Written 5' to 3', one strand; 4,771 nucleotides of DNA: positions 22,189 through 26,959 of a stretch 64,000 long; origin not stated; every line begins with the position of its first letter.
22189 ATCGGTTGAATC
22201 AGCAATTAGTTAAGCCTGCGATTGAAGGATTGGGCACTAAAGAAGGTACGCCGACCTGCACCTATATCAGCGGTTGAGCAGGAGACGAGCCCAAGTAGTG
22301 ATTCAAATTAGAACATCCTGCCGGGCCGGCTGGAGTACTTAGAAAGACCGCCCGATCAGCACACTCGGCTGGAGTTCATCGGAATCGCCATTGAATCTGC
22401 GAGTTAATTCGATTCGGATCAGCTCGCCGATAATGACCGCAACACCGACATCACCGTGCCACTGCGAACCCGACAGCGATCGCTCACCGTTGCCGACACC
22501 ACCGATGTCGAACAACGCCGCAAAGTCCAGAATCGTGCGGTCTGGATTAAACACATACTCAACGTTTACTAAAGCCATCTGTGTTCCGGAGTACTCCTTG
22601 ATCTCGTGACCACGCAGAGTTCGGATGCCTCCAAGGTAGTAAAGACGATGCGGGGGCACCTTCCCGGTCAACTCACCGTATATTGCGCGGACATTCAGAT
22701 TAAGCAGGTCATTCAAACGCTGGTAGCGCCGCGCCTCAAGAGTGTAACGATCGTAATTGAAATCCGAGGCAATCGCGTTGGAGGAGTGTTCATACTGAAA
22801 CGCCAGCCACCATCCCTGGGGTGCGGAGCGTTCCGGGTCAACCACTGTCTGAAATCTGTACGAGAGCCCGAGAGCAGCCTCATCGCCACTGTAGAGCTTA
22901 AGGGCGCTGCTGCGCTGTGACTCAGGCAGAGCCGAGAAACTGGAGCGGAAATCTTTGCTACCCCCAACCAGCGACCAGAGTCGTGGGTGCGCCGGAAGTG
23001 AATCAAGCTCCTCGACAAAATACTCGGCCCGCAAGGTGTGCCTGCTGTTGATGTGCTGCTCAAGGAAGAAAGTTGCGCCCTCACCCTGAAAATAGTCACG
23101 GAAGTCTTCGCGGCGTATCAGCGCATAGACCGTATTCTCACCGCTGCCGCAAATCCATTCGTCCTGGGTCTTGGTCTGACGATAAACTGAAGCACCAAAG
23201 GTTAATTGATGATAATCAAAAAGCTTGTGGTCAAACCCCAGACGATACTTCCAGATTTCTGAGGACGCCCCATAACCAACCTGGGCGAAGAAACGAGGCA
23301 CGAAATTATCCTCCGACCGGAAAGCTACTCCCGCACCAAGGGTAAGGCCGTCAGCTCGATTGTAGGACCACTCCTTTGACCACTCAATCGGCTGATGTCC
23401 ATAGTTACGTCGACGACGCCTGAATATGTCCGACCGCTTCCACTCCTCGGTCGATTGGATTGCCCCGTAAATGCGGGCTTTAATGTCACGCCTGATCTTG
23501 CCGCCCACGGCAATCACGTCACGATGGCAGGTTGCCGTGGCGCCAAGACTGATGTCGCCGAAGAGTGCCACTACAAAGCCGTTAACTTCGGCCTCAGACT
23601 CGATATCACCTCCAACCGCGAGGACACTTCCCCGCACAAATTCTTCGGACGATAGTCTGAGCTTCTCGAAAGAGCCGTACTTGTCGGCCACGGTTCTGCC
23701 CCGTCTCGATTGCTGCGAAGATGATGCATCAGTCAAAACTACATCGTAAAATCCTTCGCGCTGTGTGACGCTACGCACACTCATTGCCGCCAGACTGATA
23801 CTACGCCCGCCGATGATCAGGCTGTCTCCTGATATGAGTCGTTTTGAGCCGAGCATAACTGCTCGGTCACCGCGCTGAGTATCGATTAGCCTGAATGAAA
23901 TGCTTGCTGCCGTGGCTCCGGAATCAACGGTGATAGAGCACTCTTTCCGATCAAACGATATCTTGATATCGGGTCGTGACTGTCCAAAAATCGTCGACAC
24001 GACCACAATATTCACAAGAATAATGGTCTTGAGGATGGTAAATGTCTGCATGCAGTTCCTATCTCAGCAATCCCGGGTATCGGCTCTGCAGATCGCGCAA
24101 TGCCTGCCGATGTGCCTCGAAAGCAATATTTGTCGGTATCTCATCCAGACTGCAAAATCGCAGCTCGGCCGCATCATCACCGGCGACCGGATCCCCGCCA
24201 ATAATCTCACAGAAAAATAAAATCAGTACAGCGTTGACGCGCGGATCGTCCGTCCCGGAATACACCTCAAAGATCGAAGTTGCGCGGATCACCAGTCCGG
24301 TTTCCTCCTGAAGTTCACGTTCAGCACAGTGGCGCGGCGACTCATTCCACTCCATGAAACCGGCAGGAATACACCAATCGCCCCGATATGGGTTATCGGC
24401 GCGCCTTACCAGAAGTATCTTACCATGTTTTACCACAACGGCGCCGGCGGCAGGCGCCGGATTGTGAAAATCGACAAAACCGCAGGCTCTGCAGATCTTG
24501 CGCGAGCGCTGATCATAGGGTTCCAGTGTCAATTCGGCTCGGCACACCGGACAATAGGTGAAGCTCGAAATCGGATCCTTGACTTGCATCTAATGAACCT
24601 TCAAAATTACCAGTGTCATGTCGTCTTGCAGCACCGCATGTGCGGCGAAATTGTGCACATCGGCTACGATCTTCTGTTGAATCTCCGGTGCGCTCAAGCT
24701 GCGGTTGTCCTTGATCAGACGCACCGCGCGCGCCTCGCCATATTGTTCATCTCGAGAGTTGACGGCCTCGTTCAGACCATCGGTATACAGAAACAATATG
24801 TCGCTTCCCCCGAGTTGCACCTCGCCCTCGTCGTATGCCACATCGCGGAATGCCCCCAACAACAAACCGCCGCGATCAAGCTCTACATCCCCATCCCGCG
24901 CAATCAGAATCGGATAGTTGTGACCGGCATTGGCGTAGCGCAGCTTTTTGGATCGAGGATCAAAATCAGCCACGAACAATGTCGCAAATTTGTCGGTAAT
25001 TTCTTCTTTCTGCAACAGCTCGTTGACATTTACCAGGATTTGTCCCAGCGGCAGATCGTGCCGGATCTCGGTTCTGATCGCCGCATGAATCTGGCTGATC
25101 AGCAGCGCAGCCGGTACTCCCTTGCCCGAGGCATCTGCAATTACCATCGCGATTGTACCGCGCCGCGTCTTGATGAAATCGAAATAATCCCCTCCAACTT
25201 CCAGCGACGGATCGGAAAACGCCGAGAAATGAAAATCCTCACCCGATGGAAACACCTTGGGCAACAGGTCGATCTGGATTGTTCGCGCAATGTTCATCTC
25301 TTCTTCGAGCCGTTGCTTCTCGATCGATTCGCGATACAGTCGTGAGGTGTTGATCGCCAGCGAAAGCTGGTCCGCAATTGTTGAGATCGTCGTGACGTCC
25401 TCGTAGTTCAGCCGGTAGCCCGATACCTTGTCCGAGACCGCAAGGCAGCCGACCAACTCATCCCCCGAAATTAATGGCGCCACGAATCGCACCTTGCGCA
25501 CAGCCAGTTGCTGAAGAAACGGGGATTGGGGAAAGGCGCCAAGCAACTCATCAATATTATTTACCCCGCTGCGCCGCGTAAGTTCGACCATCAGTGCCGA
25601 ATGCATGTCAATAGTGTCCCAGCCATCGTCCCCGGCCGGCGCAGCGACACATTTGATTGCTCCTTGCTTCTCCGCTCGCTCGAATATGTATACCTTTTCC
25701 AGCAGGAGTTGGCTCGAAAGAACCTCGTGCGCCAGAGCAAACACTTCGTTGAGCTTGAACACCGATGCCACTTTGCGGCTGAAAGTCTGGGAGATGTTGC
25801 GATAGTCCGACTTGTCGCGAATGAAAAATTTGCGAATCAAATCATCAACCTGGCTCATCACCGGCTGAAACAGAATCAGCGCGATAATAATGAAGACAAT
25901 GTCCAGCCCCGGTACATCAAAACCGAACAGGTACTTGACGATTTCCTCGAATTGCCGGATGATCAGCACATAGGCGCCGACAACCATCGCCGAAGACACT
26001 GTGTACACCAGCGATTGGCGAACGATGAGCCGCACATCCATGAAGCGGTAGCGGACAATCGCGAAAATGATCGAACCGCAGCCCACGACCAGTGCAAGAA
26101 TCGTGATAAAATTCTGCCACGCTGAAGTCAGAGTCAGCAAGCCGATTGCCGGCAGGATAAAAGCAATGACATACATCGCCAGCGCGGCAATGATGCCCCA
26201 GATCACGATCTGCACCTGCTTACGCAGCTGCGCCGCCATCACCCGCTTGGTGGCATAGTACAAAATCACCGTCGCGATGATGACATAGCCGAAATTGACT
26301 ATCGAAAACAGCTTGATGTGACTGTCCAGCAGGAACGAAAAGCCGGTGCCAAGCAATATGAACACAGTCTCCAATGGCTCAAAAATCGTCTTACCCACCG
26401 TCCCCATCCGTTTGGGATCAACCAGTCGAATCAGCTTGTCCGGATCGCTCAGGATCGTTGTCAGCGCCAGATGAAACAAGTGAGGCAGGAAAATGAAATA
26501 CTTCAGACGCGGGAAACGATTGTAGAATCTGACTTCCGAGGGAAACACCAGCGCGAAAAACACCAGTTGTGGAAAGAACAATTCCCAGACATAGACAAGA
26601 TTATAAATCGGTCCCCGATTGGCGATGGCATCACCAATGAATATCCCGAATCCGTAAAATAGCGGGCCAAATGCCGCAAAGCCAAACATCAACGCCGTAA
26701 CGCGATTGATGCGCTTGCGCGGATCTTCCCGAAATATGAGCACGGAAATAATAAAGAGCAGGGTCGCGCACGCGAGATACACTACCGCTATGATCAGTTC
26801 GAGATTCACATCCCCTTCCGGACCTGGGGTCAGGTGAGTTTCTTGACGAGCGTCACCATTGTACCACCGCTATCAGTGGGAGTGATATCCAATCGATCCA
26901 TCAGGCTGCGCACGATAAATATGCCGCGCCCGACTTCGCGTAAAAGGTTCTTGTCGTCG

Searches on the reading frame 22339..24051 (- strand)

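Call 79: search_protein_families(library=pfam, proteins=[window:22339-24051:-], max_evalue=0.000001)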
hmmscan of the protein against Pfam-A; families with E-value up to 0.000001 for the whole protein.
window:22339-24051:- (570 aa): 1 family
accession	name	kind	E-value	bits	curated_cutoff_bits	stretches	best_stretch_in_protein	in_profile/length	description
PF01103.29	Omp85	-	5.6e-11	43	24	1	262-537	15-287/325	Omp85 superfamily domain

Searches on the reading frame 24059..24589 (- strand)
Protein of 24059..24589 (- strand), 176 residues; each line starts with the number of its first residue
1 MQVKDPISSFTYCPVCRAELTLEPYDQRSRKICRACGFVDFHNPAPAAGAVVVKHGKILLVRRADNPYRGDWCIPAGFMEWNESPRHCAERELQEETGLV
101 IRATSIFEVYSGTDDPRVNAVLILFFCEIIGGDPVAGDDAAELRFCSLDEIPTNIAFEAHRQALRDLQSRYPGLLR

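Call 79: search_protein_families(library=pfam, proteins=[window:24059-24589:-], max_evalue=0.000001)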
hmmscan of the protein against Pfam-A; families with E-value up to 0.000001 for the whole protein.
window:24059-24589:- (176 aa): 1 family
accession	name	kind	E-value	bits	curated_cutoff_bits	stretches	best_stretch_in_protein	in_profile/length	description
PF00293.34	NUDIX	-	1.8e-22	80.2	21.1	1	45-165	3-132/134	NUDIX domain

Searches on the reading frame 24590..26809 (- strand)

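Call 79: search_protein_families(library=pfam, proteins=[window:24590-26809:-], max_evalue=0.000001)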
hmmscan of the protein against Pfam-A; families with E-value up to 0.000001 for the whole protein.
window:24590-26809:- (739 aa): 1 family
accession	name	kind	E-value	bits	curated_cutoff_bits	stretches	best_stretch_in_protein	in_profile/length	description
PF07228.17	SpoIIE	-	1.1e-47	163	25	1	550-738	2-191/192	Stage II sporulation protein E (SpoIIE)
